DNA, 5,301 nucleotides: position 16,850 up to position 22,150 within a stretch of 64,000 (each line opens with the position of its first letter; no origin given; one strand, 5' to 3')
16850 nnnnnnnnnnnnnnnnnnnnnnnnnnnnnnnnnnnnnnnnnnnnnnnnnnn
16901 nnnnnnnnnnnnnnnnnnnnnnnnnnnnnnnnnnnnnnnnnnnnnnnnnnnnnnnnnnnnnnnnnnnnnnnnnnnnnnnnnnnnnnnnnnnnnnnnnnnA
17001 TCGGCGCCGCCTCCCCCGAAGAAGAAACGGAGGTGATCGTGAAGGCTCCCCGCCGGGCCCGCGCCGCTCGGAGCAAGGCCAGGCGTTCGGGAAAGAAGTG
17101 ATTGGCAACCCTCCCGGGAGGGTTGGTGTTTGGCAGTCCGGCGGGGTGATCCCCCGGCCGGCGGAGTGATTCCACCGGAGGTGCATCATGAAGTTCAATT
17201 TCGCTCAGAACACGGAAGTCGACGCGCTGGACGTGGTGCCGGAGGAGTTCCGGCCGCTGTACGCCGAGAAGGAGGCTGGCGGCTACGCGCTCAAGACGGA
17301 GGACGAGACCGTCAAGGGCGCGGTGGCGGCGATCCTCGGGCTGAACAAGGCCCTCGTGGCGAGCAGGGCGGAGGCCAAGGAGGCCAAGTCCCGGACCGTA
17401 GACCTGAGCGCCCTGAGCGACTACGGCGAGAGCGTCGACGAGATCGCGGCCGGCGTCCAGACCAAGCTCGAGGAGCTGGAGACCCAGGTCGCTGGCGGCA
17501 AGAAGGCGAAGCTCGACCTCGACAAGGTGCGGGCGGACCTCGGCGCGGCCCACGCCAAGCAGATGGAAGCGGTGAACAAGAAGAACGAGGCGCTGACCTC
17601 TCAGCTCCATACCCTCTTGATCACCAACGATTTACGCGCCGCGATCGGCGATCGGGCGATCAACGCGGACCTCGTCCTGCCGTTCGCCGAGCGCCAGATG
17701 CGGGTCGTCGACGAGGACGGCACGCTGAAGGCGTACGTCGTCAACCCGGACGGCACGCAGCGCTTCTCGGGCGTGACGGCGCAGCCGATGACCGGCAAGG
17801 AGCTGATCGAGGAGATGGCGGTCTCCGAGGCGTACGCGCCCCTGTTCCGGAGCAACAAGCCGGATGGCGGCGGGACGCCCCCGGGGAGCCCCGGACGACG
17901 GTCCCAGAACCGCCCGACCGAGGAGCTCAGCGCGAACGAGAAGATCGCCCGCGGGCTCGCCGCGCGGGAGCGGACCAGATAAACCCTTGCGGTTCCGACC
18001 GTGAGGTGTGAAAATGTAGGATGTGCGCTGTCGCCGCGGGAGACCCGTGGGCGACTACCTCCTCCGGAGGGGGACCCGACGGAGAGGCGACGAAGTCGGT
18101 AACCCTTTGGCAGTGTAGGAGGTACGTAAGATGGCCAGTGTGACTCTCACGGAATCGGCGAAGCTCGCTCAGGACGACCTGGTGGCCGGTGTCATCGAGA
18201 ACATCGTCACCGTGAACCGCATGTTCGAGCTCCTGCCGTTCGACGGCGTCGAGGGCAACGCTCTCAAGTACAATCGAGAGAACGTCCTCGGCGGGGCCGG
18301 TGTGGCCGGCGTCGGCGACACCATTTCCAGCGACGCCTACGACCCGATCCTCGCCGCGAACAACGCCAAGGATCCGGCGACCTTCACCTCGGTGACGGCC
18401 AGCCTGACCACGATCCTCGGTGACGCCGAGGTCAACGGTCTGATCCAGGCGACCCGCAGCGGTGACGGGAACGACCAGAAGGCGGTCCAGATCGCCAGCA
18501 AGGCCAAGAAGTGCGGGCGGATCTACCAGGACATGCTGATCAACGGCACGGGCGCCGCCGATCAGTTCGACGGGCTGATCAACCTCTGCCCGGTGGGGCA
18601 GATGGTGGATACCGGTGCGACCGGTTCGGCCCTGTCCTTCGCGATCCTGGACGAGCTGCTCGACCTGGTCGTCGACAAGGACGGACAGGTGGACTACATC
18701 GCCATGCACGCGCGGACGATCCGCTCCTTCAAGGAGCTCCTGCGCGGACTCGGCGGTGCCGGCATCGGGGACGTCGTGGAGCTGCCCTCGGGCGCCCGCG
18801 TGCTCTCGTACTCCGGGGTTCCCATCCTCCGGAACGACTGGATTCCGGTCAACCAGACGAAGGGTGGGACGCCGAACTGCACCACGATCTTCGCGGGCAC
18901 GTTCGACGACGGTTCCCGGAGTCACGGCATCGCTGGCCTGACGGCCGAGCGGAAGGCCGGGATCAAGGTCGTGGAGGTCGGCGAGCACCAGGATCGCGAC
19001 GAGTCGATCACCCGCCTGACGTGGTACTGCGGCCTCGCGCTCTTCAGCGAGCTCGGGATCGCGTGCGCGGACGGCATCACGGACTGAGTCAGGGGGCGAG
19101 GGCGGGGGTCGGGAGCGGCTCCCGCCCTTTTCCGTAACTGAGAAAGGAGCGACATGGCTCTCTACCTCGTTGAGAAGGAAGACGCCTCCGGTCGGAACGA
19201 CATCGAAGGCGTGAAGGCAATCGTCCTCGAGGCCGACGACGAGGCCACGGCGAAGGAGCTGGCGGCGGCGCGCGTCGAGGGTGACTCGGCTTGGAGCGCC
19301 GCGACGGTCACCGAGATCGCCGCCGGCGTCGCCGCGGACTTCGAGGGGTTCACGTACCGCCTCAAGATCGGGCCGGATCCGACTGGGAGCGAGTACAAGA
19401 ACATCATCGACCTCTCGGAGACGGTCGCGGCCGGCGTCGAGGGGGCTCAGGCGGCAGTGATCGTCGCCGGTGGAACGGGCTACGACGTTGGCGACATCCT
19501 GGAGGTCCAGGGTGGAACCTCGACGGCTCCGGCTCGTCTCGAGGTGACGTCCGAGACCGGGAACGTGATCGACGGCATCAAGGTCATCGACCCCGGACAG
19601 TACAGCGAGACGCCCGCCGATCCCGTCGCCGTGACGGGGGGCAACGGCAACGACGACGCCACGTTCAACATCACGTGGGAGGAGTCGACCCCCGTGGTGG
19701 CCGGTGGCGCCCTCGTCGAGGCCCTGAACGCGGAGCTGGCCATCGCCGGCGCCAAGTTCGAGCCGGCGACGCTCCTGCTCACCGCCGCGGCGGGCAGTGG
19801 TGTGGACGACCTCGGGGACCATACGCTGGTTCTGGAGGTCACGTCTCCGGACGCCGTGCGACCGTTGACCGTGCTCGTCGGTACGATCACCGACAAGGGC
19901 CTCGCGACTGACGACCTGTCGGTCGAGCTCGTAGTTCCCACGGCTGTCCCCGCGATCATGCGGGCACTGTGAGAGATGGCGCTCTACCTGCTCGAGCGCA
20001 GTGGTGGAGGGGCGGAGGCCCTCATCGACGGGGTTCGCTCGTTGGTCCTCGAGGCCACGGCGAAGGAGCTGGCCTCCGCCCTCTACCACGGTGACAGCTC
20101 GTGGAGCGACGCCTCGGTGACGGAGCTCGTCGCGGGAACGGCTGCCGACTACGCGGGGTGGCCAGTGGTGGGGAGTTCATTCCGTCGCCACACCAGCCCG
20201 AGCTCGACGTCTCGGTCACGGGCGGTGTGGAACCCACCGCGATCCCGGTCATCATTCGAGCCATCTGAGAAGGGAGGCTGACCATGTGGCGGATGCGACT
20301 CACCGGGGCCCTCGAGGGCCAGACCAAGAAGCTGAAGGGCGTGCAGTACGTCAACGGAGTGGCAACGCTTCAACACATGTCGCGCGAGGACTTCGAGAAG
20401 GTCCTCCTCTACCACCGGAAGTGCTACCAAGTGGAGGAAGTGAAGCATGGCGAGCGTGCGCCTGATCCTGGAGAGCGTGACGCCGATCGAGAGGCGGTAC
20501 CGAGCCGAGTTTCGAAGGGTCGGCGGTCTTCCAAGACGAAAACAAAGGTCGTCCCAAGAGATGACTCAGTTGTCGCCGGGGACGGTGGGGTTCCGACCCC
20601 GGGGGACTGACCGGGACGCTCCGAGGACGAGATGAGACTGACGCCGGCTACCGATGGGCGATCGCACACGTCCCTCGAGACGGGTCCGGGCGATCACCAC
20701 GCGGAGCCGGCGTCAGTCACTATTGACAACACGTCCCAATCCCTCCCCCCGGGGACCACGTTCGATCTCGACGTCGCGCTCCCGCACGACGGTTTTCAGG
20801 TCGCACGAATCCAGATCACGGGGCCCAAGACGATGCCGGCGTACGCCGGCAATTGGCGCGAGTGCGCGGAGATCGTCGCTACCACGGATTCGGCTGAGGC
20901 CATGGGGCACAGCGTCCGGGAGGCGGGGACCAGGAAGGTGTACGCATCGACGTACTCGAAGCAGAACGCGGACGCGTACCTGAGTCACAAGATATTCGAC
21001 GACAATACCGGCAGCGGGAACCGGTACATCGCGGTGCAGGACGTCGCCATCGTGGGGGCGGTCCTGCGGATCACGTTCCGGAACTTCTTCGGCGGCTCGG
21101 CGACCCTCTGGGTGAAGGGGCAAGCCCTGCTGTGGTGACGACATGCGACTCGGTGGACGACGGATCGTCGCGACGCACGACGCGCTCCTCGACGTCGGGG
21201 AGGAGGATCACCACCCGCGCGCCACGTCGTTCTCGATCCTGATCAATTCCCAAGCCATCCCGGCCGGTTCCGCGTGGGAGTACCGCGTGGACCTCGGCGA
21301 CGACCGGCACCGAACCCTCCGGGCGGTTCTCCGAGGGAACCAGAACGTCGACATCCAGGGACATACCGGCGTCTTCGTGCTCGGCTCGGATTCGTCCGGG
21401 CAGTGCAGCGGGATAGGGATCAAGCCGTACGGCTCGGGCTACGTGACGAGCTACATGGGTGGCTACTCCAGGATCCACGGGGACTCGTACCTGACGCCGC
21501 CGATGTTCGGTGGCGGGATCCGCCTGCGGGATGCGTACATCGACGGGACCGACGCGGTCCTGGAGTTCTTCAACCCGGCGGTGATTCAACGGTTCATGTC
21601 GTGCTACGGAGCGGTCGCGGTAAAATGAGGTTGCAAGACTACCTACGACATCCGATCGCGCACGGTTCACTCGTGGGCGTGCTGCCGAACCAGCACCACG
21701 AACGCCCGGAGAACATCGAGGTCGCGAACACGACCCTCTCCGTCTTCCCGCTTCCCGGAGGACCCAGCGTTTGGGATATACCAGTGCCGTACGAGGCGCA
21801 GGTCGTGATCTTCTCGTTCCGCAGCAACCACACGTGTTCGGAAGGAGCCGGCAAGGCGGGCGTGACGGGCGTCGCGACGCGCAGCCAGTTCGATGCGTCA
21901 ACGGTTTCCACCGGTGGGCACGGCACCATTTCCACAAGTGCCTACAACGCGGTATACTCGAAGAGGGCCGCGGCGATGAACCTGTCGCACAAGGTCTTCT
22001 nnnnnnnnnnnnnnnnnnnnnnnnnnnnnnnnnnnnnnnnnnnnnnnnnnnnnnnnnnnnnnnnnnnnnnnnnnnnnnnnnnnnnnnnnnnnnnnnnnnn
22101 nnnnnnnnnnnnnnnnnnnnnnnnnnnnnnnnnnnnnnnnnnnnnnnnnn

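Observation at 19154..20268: Tandem duplicate of the decoration-like gene, internally deleted and frameshifted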

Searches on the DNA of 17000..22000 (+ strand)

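Call 7: search_dna_similar(query=window:17000-22000:+, collection=phages, mode=distant)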
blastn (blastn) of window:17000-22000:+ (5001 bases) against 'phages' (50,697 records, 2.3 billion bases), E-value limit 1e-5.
Records with a match: 137; places in all: 143; records where one place covers at least 80% of the query: 0.
Best place of each record, by identity: 60-80% 137.
By first word of the organism name: Pseudomonas 83; Xanthomonas 23; Bordetella 9; Stenotrophomonas 9; Brevundimonas 5; Rhodobacter 2; Variovorax 2; Janthinobacterium 2; Sphaerotilus 1; Escherichia 1.
By host as written in the record: Pseudomonas aeruginosa 31; Pseudomonas aeruginosa PAO1 23; Bordetella bronchiseptica ATCC 10580 9; Pseudomonas aeruginosa PA14 8; - 8; Pseudomonas sp. 6; Xanthomonas arboricola pv. juglandis IVIA 1317-1a 6; Xanthomonas translucens pv. translucens (DSM 18974) 4; and 27 more.
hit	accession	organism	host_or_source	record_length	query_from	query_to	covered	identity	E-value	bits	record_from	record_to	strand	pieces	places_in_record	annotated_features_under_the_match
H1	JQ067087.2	Pseudomonas phage PaMx11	Pseudomonas aeruginosa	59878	216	2052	32%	68.2%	3e-130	575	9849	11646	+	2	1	major head protein | putative virion structural protein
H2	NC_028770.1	Pseudomonas phage PaMx11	Pseudomonas aeruginosa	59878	216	2052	32%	68.2%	3e-130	575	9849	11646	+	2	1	major head protein | head scaffolding protein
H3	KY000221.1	Bordetella phage CN1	Bordetella bronchiseptica ATCC 10580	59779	303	2088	31%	67.9%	4e-115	506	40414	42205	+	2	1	major structural protein | structural protein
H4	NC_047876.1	Bordetella phage CN1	Bordetella bronchiseptica ATCC 10580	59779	303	2088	31%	67.9%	4e-115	506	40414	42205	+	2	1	major head protein | head scaffolding protein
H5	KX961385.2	Bordetella phage LK3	Bordetella bronchiseptica ATCC 10580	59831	303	2088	31%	67.7%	3e-111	492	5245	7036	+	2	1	putative major structural protein | putative structural protein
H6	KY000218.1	Bordetella phage MW2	Bordetella bronchiseptica ATCC 10580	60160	314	2088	30%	68.1%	6e-120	511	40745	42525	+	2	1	major structural protein | structural protein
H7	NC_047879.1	Bordetella phage MW2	Bordetella bronchiseptica ATCC 10580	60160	314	2088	30%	68.1%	6e-120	511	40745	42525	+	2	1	major head protein | head scaffolding protein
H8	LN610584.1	Pseudomonas phage vB_PaeS_PAO1_Ab19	Pseudomonas aeruginosa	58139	456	2052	27%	68.7%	1e-110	510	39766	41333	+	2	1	record has no annotation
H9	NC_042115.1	Pseudomonas phage vB_PaeS_PAO1_Ab19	Pseudomonas aeruginosa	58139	456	2052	27%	68.7%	1e-110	510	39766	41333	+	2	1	major head protein | head scaffolding protein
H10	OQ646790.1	Pseudomonas phage PA_LZ03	Pseudomonas aeruginosa PA14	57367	456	2052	27%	68.4%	6e-107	503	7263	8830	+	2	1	major structural protein | hypothetical protein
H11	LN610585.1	Pseudomonas phage vB_PaeS_PAO1_Ab20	Pseudomonas aeruginosa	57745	456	2052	27%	68.4%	6e-107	493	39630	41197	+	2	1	record has no annotation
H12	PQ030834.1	Pseudomonas phage phiW8-1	Pseudomonas aeruginosa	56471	456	2052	27%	68.3%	6e-107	497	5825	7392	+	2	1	record has no annotation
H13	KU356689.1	Pseudomonas phage ZC01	Pseudomonas aeruginosa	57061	456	2052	27%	67.8%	9e-105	491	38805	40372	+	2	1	hypothetical protein (x2)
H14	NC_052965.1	Pseudomonas phage ZC01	Pseudomonas aeruginosa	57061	456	2052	27%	67.8%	9e-105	491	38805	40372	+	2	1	major head protein | head scaffolding protein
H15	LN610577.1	Pseudomonas phage vB_PaeS_PAO1_Ab18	Pseudomonas aeruginosa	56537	456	2052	27%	67.6%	1e-108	467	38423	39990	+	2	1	ORF54: putative major structural protein | ORF53: hypothetical protein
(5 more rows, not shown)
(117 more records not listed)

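Call 9: get_annotated_region(hit=H2, flank=4000)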
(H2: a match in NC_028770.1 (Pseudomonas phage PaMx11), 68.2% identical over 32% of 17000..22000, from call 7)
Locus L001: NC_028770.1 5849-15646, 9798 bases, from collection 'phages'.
description: Pseudomonas phage PaMx11, complete genome.
organism: Pseudomonas phage PaMx11 (NCBI taxid 1175657)
taxonomy: Viruses; Duplodnaviria; Heunggongvirae; Uroviricota; Caudoviricetes; Mesyanzhinovviridae; Bradleyvirinae; Abidjanvirus; Pseudomonas virus PaMx11
host: Pseudomonas aeruginosa; source: environmental water sample; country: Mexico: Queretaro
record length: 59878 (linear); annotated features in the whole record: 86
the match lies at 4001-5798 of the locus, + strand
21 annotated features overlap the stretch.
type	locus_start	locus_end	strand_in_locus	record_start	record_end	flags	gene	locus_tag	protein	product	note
CDS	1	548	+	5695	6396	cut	phoH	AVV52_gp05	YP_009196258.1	PhoH-like phosphate starvation-inducible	-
CDS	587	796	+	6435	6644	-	-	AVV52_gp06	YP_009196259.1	hypothetical protein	-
CDS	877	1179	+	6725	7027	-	-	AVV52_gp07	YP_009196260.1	hypothetical protein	-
CDS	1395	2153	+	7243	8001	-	-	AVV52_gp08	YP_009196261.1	hypothetical protein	-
CDS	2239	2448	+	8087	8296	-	-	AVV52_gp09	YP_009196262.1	hypothetical protein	-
CDS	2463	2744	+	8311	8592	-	-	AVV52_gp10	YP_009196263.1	hypothetical protein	-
CDS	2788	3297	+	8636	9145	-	-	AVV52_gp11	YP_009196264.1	hypothetical protein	-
CDS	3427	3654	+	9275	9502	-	-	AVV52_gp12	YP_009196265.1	hypothetical protein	-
CDS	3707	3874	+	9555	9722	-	-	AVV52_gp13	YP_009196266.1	hypothetical protein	-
CDS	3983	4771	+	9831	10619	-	-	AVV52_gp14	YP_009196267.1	head scaffolding protein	-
CDS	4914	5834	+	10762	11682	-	-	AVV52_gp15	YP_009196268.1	major head protein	-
regulatory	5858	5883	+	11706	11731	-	-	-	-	terminator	terminator_2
CDS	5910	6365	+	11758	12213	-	-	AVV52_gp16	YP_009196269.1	hypothetical protein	-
CDS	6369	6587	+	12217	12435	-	-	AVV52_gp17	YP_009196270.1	virion structural protein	-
CDS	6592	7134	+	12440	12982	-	-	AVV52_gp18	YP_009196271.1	head-tail adaptor Ad1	-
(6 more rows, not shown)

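Call 77: search_rna_families(source=window, start=19000, end=20700, threshold=evalue, max_evalue=1)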
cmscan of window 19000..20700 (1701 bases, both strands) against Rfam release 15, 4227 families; matches with E-value up to 1: 0.
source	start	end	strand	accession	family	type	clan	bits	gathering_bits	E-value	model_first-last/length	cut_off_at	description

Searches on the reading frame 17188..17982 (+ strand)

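Call 5: search_protein_families(library=pfam, proteins=[window:17188-17982:+], max_evalue=1)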
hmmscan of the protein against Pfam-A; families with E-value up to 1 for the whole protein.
window:17188-17982:+ (264 aa): 3 families
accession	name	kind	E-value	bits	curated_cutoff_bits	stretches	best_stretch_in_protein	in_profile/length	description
PF06810.17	Phage_scaffold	-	0.0018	18.7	35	1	89-181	38-132/170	Phage capsid assembly scaffolding protein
PF03780.18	Asp23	-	0.02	15.8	28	1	43-97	34-88/108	Asp23 family, cell envelope-related function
PF11696.13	DUF3292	-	0.12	11.2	25.7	1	46-133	429-520/648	Protein of unknown function (DUF3292)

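Call 6: search_protein_families(library=phrogs, proteins=[window:17188-17982:+], max_evalue=1)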
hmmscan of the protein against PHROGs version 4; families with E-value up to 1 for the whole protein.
window:17188-17982:+ (264 aa): 4 families
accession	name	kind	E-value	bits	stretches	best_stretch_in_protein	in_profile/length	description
phrog_206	-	head and packaging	4.9e-35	122.6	1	6-258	3-250/263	head scaffolding protein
phrog_784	-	unknown function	0.0033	18.1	1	110-253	95-239/250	-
phrog_73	-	head and packaging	0.038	14.7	1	43-143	180-263/287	head scaffolding protein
phrog_295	-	tail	0.47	10.2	1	54-185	133-266/794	tail fiber protein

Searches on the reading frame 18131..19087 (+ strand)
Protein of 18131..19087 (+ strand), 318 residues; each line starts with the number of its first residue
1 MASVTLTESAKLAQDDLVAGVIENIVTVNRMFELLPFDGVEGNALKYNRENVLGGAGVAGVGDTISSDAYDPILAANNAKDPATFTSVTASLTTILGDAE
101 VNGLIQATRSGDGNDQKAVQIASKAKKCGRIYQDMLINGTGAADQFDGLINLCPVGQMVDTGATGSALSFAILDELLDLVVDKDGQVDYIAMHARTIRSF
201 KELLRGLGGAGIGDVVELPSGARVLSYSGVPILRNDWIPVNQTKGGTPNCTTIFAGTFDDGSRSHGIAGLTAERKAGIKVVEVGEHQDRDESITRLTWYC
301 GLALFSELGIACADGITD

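Call 5: search_protein_families(library=pfam, proteins=[window:18131-19087:+], max_evalue=1)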
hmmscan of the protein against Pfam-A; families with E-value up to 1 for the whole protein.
window:18131-19087:+ (318 aa): 5 families
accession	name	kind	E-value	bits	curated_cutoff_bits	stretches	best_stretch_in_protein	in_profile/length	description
PF17236.8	SU10_MCP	-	0.00013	22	24.1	1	99-204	87-199/292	SU10 major capsid protein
PF19307.5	SrpI-like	-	0.00099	18.6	22.8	1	172-284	116-219/254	Type 2A encapsulin shell protein SrpI-like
PF05065.19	Phage_capsid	-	0.0011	18.9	24.2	1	125-258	103-229/280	Phage capsid family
PF11565.13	PorB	-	0.019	15.8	22.5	1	108-137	61-90/99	Alpha helical Porin B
PF13975.11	gag-asp_proteas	-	0.076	14.1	28.2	1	147-176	2-31/92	gag-polyprotein putative aspartyl protease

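Call 6: search_protein_families(library=phrogs, proteins=[window:18131-19087:+], max_evalue=1)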
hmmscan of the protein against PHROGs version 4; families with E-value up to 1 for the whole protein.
window:18131-19087:+ (318 aa): 3 families
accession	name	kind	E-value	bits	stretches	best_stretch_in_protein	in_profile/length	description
phrog_212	-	head and packaging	4.7e-70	237.4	1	1-317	3-294/301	major head protein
phrog_31318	-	unknown function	3.7e-22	79.6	1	169-316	2-144/147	-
phrog_23279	-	unknown function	0.28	12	1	173-219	84-131/164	-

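Call 34: find_related_loci(query=window:18131-19084:+, collection=viral_contigs, flank=4000)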
Query window:18131-19084:+ (318 aa) in viral_contigs; peptide patterns used: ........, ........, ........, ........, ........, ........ (x = any residue, [..] = any of these).
46 stretches matched a pattern; 38 encode a relative of the query (tblastn E <= 1e-3); 38 distinct loci.
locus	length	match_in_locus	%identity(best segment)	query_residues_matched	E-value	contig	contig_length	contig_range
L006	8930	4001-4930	72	1-318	4e-145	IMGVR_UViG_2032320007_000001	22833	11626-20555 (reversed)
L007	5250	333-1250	69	1-318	3e-145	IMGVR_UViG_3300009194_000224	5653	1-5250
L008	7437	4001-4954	72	1-318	4e-144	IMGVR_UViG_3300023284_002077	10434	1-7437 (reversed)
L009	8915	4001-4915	68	1-316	9e-138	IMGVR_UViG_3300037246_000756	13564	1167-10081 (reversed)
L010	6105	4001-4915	67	1-318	7e-137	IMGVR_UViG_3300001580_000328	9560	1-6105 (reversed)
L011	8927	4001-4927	62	1-318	4e-133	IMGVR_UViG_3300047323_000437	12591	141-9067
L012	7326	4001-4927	62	1-318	4e-133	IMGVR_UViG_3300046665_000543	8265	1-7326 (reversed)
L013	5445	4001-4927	61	1-318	1e-130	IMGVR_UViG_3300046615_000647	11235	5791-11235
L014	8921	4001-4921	65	1-316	9e-131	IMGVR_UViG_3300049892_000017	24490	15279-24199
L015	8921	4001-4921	65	1-316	9e-131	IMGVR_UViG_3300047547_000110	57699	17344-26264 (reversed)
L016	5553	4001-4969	63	1-318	1e-129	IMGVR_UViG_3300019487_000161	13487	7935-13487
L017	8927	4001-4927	64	1-318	2e-128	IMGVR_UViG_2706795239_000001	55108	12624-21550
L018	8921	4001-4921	62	1-316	2e-128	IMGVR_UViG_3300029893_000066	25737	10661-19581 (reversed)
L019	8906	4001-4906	63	1-311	4e-128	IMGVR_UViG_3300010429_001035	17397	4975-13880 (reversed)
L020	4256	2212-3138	64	1-318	3e-126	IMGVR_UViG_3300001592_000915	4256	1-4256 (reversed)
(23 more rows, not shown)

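Call 70: find_related_loci(query=window:18131-19084:+, collection=metagenome_contigs, flank=4000)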
Query window:18131-19084:+ (318 aa) in metagenome_contigs; peptide patterns used: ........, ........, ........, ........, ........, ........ (x = any residue, [..] = any of these).
361 stretches matched a pattern; 28 encode a relative of the query (tblastn E <= 1e-3); 28 distinct loci.
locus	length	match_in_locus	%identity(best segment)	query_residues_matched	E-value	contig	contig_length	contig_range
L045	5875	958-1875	69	1-318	9e-145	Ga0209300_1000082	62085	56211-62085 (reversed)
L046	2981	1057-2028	67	1-318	6e-138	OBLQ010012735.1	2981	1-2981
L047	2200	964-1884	66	1-318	3e-139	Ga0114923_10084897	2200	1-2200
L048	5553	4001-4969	63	1-318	5e-130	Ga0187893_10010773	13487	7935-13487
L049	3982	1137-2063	64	1-318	3e-131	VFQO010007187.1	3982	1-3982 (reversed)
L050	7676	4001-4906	63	1-311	2e-128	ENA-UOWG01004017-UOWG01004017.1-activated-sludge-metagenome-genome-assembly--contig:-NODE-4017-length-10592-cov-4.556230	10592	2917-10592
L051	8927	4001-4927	64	1-318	1e-124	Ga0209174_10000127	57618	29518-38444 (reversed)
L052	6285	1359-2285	62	1-318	3e-124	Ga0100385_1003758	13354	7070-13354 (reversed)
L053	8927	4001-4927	64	1-318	3e-124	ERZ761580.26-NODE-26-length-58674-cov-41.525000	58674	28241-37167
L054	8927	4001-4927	64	1-318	3e-124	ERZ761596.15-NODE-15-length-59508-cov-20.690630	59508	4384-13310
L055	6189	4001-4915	61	1-318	5e-121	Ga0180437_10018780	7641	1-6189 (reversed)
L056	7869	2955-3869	61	1-318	5e-121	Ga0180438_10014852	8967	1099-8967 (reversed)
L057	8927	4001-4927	64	1-318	1e-119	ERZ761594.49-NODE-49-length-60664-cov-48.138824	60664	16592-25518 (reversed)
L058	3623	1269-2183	55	1-316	6e-117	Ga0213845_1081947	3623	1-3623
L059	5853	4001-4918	56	1-318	2e-114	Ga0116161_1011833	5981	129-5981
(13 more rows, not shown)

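Call 81: search_dna_similar(query=L015:5000-5227:+, collection=phages, mode=protein, max_evalue=0.01, max_rows=30, rows=spread)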
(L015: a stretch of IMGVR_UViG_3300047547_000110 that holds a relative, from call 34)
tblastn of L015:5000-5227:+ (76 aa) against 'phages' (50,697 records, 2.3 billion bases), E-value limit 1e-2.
Records with a match: 2; places in all: 2; records where one place covers at least 80% of the query: 2.
Best place of each record, by identity: 60-80% 2.
By first word of the organism name: Stenotrophomonas 2.
By host as written in the record: Stenotrophomonas maltophilia SM102 2.
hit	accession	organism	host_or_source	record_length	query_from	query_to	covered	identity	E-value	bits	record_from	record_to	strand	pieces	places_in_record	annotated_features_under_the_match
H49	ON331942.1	Stenotrophomonas phage vB_Sm_QDWS359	Stenotrophomonas maltophilia SM102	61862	1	76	100%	76.3%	2e-3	40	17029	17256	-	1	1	hypothetical protein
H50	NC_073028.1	Stenotrophomonas phage vB_Sm_QDWS359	Stenotrophomonas maltophilia SM102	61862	1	76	100%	76.3%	2e-3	40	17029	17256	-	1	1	hypothetical protein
